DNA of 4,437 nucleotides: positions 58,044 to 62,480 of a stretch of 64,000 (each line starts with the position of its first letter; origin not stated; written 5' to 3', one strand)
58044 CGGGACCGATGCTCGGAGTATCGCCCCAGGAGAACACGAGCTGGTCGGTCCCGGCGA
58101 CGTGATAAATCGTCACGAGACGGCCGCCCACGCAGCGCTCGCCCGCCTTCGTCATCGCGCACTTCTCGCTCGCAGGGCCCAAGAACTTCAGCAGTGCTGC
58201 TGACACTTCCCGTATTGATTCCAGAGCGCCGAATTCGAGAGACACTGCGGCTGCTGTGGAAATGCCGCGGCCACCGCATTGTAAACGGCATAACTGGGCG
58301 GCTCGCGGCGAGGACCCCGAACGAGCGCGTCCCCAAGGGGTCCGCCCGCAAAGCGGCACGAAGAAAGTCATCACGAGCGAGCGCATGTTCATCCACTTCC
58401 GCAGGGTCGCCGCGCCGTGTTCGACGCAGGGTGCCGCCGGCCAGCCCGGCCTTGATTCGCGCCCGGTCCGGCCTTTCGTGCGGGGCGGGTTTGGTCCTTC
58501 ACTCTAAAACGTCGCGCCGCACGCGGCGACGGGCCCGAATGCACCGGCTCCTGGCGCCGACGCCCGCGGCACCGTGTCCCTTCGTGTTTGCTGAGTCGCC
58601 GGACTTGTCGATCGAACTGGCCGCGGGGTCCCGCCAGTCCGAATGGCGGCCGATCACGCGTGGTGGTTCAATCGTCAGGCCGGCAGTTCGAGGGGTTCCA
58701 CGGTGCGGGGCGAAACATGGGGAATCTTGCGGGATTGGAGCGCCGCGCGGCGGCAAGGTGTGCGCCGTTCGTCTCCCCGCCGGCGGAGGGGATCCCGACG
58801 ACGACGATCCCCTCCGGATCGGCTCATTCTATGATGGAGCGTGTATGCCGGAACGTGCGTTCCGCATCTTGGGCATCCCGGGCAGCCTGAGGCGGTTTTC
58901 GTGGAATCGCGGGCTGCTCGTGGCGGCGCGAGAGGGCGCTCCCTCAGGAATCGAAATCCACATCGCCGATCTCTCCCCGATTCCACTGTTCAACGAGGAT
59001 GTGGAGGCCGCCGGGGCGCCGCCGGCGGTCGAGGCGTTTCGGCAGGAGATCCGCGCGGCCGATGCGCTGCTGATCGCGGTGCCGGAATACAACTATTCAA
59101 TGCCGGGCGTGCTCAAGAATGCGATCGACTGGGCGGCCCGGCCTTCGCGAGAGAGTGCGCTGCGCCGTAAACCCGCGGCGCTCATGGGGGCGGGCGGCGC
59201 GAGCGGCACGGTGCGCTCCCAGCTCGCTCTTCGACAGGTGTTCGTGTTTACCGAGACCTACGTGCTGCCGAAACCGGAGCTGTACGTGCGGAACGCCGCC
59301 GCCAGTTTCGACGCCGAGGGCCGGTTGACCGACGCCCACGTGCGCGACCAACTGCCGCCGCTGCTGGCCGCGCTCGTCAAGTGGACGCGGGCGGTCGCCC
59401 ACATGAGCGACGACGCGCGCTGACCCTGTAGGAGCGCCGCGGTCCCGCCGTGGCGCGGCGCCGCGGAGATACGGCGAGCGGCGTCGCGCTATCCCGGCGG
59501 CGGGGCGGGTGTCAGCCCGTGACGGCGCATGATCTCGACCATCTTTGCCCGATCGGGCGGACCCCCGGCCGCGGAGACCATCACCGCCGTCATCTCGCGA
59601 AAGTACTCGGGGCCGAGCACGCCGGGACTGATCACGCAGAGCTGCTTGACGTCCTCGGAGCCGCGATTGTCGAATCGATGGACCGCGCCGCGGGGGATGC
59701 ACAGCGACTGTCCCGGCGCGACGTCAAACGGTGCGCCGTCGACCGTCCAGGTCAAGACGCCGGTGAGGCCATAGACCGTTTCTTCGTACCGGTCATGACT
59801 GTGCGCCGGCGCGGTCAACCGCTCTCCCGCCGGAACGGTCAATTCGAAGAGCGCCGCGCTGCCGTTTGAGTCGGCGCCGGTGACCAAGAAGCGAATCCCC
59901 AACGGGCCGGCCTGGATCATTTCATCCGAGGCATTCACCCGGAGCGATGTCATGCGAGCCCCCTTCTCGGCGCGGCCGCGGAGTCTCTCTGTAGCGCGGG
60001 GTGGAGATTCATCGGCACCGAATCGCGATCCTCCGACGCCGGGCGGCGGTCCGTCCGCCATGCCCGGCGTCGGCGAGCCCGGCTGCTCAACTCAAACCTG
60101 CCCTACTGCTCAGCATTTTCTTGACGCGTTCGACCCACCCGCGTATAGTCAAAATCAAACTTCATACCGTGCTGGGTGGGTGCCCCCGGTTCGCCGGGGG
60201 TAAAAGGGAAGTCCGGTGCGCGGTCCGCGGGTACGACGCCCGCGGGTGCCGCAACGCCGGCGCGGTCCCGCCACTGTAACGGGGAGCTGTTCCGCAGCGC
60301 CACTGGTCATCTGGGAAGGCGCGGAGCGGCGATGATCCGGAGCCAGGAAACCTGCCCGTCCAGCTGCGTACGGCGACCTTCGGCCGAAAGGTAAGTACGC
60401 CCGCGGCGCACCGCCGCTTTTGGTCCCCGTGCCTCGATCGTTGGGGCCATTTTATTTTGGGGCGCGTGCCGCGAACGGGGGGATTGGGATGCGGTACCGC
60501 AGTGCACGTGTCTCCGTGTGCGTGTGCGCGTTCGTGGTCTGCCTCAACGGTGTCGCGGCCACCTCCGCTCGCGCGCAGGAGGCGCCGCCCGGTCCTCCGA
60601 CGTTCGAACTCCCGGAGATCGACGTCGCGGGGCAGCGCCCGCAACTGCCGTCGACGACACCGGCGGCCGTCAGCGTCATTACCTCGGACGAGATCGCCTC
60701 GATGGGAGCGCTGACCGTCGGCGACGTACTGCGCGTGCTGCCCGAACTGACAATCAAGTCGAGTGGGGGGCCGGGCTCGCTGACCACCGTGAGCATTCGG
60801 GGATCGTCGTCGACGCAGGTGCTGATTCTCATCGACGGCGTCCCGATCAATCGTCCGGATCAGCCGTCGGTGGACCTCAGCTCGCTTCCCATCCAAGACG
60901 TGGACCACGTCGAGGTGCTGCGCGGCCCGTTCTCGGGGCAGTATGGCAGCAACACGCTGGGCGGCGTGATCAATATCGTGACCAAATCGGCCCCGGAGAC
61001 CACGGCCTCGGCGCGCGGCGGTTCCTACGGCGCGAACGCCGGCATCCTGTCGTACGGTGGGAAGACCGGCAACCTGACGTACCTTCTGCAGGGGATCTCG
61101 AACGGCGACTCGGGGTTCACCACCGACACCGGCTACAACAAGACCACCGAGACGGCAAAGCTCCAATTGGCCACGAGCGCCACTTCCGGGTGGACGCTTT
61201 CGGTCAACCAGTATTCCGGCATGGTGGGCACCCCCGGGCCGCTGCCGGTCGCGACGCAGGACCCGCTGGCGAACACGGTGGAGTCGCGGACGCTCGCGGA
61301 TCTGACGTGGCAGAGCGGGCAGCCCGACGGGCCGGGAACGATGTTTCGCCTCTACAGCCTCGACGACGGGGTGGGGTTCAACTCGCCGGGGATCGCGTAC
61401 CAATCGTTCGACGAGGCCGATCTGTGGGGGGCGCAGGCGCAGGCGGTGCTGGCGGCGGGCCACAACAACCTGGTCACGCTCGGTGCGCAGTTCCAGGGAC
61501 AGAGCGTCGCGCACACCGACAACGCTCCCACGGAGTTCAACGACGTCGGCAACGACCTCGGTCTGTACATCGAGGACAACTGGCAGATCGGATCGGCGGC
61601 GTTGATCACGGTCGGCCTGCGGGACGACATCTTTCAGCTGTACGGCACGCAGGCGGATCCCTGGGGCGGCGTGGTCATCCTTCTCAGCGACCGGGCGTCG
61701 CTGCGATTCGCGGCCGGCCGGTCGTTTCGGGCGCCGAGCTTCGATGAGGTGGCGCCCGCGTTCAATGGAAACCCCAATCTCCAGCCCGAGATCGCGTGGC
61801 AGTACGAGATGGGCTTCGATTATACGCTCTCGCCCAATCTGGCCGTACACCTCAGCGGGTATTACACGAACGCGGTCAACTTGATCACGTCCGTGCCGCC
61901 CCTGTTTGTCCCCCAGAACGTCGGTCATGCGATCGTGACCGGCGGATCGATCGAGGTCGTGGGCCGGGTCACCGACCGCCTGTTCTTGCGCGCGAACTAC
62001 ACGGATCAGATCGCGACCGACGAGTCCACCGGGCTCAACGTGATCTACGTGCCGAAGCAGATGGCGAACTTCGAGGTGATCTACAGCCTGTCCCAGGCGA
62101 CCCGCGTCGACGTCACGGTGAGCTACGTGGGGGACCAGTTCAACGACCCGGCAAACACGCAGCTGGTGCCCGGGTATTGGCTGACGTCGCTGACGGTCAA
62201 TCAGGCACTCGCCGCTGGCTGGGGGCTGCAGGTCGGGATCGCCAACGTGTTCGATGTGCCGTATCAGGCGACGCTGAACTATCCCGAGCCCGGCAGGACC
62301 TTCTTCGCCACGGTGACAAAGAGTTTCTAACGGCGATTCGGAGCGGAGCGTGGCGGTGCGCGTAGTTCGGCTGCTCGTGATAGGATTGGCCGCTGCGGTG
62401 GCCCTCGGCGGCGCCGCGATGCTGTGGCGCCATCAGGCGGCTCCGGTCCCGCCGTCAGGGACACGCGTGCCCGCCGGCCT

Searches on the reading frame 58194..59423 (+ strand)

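Call 55: search_protein_families(library=pfam, proteins=[window:58194-59423:+])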
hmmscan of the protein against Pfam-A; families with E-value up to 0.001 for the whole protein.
window:58194-59423:+ (409 aa): 2 families
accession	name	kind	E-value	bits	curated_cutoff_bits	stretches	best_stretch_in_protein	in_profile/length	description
PF03358.20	FMN_red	-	2.6e-38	131.4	24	1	224-368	2-150/152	NADPH-dependent FMN reductase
PF02525.22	Flavodoxin_2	-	3.4e-09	37.1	27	1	242-337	25-137/198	Flavodoxin-like fold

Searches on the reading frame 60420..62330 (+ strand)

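Call 55: search_protein_families(library=pfam, proteins=[window:60420-62330:+])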
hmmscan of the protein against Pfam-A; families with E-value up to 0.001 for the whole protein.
window:60420-62330:+ (636 aa): 3 families
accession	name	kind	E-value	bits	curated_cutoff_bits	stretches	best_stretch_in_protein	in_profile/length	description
PF00593.30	TonB_dep_Rec_b-barrel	-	1.4e-33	117.9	27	1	206-610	24-436/436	TonB dependent receptor-like, beta-barrel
PF07715.20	Plug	-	3.9e-28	98.5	23.9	1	79-183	4-107/107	TonB-dependent Receptor Plug Domain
PF14905.12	OMP_b-brl_3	-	1.8e-06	27.7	27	1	448-612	207-375/408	Outer membrane protein beta-barrel family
